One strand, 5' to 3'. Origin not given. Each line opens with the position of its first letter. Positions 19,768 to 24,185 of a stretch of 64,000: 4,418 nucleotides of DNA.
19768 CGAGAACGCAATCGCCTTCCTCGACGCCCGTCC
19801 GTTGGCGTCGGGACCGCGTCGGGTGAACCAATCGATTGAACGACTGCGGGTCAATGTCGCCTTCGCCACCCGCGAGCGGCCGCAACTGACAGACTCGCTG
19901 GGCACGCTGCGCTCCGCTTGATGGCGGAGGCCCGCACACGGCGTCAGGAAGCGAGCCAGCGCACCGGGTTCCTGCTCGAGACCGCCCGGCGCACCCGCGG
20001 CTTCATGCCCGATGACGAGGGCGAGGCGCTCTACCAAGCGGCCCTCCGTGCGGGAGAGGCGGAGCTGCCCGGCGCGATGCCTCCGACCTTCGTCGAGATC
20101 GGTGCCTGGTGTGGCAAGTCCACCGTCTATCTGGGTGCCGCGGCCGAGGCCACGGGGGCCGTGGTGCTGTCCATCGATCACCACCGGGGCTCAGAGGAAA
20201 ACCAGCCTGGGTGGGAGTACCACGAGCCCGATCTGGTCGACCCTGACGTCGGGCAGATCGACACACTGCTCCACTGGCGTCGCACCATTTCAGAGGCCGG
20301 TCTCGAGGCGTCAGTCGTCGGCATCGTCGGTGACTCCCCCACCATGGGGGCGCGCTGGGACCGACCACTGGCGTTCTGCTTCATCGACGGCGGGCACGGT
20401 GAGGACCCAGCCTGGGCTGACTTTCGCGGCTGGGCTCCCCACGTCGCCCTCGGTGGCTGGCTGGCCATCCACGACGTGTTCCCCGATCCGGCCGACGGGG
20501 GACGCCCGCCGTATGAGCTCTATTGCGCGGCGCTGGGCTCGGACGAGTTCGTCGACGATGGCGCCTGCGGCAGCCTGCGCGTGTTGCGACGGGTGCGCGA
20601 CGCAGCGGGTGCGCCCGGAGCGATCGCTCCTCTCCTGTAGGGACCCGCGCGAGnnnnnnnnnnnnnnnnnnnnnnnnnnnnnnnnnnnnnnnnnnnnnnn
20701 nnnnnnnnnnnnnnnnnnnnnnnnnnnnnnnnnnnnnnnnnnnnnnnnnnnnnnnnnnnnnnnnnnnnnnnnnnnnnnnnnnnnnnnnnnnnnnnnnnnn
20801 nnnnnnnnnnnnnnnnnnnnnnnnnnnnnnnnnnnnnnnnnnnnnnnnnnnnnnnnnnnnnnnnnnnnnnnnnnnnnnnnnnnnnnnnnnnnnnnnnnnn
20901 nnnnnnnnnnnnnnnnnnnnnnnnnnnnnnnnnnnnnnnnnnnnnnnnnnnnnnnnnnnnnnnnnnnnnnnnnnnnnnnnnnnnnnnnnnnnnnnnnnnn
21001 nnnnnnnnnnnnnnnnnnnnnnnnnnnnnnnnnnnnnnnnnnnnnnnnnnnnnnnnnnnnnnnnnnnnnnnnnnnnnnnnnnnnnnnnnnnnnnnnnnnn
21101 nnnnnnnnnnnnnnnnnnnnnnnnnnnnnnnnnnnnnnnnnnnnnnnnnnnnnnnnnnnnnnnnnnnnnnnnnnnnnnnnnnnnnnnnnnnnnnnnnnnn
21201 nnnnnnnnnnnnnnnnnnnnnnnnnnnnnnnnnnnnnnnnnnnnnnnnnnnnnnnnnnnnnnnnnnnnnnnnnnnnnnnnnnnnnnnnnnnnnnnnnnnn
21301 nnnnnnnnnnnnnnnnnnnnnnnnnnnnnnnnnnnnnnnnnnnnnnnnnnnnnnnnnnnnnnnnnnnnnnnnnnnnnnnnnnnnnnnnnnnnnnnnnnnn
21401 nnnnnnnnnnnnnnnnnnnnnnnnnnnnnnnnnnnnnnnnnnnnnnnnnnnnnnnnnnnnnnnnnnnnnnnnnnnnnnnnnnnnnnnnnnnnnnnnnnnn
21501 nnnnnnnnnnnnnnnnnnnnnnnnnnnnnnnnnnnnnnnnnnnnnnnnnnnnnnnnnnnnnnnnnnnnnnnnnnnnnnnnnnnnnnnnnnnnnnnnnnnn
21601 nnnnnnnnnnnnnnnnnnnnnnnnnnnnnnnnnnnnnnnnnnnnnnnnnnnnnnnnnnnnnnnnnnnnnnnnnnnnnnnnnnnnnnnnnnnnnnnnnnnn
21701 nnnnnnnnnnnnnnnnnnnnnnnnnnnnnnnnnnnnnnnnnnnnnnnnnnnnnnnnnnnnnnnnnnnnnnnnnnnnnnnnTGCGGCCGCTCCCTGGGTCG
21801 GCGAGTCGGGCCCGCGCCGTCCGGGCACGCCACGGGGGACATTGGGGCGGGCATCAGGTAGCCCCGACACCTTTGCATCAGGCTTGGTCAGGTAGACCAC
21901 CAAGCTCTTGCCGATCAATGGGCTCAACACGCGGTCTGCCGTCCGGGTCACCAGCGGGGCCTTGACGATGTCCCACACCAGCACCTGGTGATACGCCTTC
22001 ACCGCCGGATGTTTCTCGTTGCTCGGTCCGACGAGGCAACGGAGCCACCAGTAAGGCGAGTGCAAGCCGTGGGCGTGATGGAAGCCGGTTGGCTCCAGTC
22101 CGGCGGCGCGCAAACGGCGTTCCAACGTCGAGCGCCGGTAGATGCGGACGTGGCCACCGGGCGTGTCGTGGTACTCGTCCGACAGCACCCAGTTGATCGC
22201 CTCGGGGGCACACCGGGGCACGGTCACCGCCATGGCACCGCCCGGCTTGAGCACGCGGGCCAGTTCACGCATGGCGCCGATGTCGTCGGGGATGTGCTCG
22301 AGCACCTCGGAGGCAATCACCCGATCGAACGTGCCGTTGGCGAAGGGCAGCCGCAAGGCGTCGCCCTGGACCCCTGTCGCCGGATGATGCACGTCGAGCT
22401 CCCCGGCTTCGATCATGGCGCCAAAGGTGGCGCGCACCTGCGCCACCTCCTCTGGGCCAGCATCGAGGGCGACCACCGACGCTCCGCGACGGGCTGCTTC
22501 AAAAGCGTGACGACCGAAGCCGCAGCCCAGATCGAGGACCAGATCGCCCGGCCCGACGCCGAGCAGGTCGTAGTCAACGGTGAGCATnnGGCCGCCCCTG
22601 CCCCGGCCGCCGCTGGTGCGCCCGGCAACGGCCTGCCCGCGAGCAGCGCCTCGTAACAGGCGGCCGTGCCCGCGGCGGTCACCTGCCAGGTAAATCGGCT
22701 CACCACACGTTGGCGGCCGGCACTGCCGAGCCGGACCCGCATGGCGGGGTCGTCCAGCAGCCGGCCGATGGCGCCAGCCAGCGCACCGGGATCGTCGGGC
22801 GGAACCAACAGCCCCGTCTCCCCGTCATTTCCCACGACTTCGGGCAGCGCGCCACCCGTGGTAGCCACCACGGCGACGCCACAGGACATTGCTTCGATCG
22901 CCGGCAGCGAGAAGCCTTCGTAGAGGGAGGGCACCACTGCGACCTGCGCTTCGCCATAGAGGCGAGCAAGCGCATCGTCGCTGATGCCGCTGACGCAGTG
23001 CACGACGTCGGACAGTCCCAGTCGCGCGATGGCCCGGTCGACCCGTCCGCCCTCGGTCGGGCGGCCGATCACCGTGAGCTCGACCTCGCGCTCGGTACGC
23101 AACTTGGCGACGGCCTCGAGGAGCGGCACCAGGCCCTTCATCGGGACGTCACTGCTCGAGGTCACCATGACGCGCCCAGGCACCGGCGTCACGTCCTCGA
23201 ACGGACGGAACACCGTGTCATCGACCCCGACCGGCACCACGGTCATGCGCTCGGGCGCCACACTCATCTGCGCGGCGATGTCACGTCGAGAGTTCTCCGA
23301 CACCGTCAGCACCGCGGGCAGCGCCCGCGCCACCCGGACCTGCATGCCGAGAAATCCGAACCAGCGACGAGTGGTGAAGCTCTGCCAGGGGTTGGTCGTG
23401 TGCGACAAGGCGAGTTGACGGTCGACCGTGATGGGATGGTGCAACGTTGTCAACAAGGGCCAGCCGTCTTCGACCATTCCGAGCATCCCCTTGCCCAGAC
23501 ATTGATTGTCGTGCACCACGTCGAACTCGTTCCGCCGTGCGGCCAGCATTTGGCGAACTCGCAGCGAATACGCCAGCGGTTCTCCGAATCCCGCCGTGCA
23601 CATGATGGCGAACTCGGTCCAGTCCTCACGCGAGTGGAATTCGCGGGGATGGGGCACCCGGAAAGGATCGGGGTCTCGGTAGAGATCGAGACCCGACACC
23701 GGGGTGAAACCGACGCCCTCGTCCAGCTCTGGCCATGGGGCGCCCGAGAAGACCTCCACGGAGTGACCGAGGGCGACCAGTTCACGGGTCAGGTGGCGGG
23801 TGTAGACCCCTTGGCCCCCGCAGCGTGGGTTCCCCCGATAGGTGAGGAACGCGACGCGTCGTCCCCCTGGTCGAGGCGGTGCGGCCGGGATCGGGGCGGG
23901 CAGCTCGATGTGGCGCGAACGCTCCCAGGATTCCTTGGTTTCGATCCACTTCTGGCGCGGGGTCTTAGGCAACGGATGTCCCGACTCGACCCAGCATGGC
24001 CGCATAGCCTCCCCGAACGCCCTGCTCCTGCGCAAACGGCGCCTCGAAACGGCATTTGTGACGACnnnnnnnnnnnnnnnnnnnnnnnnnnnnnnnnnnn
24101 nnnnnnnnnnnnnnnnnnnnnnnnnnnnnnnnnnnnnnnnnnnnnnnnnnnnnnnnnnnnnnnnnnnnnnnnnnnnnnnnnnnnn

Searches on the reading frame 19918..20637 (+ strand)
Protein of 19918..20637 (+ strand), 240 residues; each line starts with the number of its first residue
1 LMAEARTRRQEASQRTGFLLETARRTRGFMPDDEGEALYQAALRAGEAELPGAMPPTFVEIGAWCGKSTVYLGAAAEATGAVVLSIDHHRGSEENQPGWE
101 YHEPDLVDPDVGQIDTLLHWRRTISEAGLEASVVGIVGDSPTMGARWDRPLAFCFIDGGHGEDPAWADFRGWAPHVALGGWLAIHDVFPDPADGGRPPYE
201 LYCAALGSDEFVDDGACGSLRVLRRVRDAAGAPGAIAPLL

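Call 85: search_protein_families(library=pfam, max_evalue=0.00001, proteins=[window:19918-20637:+])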
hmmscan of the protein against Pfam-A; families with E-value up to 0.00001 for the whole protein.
window:19918-20637:+ (240 aa): 1 family
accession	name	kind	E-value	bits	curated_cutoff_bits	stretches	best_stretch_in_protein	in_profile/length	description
PF13578.12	Methyltransf_24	-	7.9e-20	72.1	26.3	1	59-187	1-105/105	Methyltransferase domain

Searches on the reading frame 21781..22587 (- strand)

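Call 85: search_protein_families(library=pfam, max_evalue=0.00001, proteins=[window:21781-22587:-])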
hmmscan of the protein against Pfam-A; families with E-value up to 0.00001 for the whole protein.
window:21781-22587:- (269 aa): 7 families
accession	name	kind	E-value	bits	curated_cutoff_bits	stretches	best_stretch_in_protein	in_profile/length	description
PF08241.18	Methyltransf_11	-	3.4e-22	79.3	21.2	1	18-120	1-94/95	Methyltransferase domain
PF13649.12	Methyltransf_25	-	9.2e-20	71.6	27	1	17-117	1-97/97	Methyltransferase domain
PF13489.12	Methyltransf_23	-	1.9e-19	70.4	27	1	17-165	26-160/164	Methyltransferase domain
PF13847.12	Methyltransf_31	-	2.2e-15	57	27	1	15-125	5-113/145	Methyltransferase domain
PF08242.18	Methyltransf_12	-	1.5e-12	48.5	30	1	18-118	1-97/98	Methyltransferase domain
PF01209.24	Ubie_methyltran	-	6.2e-09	36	20.1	1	9-121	43-151/233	ubiE/COQ5 methyltransferase family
PF02353.26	CMAS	-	1.7e-06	28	27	1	6-121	55-164/273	Mycolic acid cyclopropane synthetase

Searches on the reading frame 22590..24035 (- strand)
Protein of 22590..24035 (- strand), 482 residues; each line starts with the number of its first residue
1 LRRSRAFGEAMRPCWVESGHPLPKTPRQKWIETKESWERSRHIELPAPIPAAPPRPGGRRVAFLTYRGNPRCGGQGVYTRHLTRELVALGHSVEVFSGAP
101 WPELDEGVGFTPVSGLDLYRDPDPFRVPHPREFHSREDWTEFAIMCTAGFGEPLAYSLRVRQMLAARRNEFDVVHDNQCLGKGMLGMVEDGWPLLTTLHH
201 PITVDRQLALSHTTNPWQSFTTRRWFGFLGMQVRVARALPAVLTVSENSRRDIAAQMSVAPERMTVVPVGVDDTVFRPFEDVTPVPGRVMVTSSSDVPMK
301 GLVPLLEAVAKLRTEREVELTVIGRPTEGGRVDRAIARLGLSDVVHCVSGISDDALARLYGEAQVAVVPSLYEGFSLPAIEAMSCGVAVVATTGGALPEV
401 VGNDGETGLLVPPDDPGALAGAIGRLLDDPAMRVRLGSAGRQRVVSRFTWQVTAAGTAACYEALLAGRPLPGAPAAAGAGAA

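Call 85: search_protein_families(library=pfam, max_evalue=0.00001, proteins=[window:22590-24035:-])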
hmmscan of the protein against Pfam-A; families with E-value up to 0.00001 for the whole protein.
window:22590-24035:- (482 aa): 6 families
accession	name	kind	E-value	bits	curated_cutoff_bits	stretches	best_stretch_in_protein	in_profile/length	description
PF00534.26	Glycos_transf_1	-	3.3e-33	115.1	26.4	1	288-443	16-172/172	Glycosyl transferases group 1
PF13692.12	Glyco_trans_1_4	-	6.9e-31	107.9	27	1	295-429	10-142/142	Glycosyl transferases group 1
PF13439.12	Glyco_transf_4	-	8.4e-21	75.2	28.5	1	73-273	2-168/170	Glycosyltransferase Family 4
PF13579.12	Glyco_trans_4_4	-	3.6e-15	57.1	29.7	1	73-270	1-158/158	Glycosyl transferase 4-like domain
PF20706.3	GT4-conflict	-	1.4e-12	47.8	26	1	246-455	154-383/385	Family 4 Glycosyltransferase in conflict systems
PF13524.12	Glyco_trans_1_2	-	8.5e-09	35.9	25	1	310-454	7-139/144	Glycosyl transferase-like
